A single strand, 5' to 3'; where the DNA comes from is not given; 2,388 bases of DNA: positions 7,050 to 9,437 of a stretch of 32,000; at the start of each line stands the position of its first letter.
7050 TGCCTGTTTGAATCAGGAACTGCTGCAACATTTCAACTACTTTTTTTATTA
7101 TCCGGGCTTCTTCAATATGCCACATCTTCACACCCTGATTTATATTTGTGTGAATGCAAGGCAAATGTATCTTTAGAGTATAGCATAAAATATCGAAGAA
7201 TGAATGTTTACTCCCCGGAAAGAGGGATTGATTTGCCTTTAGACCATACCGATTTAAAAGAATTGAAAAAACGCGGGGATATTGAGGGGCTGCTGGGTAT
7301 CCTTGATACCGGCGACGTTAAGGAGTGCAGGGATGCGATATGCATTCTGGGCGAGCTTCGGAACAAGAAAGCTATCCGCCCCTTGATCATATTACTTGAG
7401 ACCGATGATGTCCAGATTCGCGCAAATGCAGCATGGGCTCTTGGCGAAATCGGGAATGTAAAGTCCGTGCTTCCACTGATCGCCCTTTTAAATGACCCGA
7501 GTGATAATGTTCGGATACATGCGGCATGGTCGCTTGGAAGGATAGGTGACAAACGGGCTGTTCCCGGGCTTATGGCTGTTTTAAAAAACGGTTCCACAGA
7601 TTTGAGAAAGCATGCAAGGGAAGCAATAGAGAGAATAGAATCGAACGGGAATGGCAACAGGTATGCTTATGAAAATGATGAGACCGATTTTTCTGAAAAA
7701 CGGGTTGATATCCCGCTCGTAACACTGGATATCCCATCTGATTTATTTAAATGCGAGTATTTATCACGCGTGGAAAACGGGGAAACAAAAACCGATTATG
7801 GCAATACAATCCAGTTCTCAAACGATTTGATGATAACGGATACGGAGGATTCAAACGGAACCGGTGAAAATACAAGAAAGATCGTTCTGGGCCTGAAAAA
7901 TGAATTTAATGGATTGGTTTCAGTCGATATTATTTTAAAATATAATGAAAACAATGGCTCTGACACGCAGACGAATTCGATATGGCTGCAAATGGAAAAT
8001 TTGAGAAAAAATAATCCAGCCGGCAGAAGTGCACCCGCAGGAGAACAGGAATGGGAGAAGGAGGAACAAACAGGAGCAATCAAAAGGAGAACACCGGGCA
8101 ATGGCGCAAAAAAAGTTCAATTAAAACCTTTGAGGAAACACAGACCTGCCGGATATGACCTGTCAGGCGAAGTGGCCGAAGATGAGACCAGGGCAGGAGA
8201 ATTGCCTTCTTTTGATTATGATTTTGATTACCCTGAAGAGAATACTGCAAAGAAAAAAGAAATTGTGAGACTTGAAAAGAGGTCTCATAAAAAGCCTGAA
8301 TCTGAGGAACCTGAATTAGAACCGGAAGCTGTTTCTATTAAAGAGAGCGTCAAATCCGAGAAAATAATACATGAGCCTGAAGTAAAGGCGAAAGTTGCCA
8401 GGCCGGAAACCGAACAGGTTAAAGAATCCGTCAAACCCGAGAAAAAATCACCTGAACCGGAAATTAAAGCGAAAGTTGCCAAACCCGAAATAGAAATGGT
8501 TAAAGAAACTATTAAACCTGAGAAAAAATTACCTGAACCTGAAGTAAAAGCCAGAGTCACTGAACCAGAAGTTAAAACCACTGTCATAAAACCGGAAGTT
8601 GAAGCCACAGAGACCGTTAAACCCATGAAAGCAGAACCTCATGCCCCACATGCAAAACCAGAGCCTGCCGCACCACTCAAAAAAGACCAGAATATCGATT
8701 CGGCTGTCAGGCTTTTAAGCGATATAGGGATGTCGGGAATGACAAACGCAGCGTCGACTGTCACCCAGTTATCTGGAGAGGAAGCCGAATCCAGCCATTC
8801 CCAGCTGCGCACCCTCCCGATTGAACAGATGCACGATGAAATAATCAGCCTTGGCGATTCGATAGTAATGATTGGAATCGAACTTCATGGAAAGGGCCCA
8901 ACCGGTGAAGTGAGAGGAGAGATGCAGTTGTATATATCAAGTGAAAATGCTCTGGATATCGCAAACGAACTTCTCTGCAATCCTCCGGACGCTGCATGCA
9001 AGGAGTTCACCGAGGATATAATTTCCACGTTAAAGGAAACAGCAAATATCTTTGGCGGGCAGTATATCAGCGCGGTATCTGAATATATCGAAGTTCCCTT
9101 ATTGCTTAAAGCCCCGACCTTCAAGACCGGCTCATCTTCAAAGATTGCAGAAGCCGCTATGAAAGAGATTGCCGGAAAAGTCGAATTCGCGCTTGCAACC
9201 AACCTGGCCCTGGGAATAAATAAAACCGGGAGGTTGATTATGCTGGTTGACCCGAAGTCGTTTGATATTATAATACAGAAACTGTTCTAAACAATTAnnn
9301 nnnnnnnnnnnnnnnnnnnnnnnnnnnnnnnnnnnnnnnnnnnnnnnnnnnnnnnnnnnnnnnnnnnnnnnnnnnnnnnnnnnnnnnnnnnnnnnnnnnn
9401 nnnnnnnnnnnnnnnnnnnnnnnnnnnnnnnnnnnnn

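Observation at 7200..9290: HEAT_PBS repeats fused to a CheC-like phosphatase domain with an exact active-site motif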

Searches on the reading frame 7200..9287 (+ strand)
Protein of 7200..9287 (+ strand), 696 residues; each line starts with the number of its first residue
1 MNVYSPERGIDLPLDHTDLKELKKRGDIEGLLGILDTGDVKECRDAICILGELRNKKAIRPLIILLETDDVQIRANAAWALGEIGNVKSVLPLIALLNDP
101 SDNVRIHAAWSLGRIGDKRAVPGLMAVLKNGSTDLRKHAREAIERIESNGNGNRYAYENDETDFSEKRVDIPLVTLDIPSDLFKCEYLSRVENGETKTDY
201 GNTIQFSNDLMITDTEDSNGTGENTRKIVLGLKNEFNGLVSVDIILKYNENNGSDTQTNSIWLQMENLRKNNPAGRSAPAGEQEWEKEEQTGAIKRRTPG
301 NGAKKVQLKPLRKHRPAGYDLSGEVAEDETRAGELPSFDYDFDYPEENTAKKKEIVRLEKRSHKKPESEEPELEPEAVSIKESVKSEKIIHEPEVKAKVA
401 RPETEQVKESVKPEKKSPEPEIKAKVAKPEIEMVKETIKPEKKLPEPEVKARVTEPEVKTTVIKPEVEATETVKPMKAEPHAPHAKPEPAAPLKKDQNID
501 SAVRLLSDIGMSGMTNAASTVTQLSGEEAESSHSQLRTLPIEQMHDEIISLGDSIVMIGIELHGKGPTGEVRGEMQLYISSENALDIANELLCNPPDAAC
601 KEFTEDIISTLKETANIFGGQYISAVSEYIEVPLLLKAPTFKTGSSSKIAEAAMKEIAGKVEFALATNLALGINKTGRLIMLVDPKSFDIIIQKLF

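Call 3: search_protein_families(library=pfam, proteins=[window:7200-9287:+], max_evalue=1)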
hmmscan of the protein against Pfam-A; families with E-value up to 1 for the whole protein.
window:7200-9287:+ (696 aa): 6 families
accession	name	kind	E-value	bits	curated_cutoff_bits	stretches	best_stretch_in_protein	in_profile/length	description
PF13646.12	HEAT_2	-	8.2e-20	71.3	27.7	2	92-146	3-58/88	HEAT repeats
PF03130.22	HEAT_PBS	-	7.3e-16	57.3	20.9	2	104-130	1-27/27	PBS lyase HEAT-like repeat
PF00514.29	Arm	-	2.3e-10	40.6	20.6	2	55-84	10-39/41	Armadillo/beta-catenin-like repeat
PF13513.12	HEAT_EZ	-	3e-10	40.8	27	2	90-115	30-55/55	HEAT-like repeat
PF02985.28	HEAT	-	1.2e-08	34.9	23.5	2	93-116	5-28/31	HEAT repeat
PF13690.11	CheX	-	5.9e-05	23.5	27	1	568-653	8-84/94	Chemotaxis phosphatase CheX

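Call 4: search_protein_families(library=ncbifam, proteins=[window:7200-9287:+], max_evalue=1)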
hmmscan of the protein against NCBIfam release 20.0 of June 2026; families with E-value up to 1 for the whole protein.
window:7200-9287:+ (696 aa): 10 families
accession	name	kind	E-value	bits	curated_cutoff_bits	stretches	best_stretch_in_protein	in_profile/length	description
NF058502.1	phyc_lyase_CpcE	equivalog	5e-14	52.4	330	2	72-136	57-121/260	C-phycocyanin alpha-cysteine-84 phycocyanobilin lyase subunit CpcE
NF041093.1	CheC_Thtogales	equivalog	3.4e-11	43.4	250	1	502-695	7-199/201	CheY-P phosphatase CheC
NF045915.1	PhycobilmeDegNblB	equivalog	1.1e-09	38.2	300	2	80-149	122-191/214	phycobilisome degradation protein NblB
NF058505.1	phyc_lyase_CpeY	equivalog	5e-07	28.7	600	2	44-105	70-133/419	C-phycoerythrin alpha-cysteine-82 phycoerythrobilin lyase CpeY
NF010374.0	PRK13800.1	equivalog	0.00015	20.1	1196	1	64-144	815-896/898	fumarate reductase/succinate dehydrogenase flavoprotein subunit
NF007244.0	PRK09687.1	equivalog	0.00017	20.9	275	1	50-133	153-239/285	putative lyase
NF033839.1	PspC_subgroup_2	exception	0.00036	19.6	500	1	356-495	345-484/557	pneumococcal surface protein PspC, LPXTG-anchored form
NF045662.1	DVU0298_fam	equivalog_domain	0.0011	18.6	75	0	57-86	145-174/213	DVU0298 family protein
TIGR02270.1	TIGR02270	subfamily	0.0033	16.5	206.8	1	65-134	155-225/410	TIGR02270 family protein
NF058515.1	phyc_lyase_CpcF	equivalog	0.021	14.4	220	1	45-129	18-101/200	C-phycocyanin alpha-cysteine-84 phycocyanobilin lyase subunit CpcF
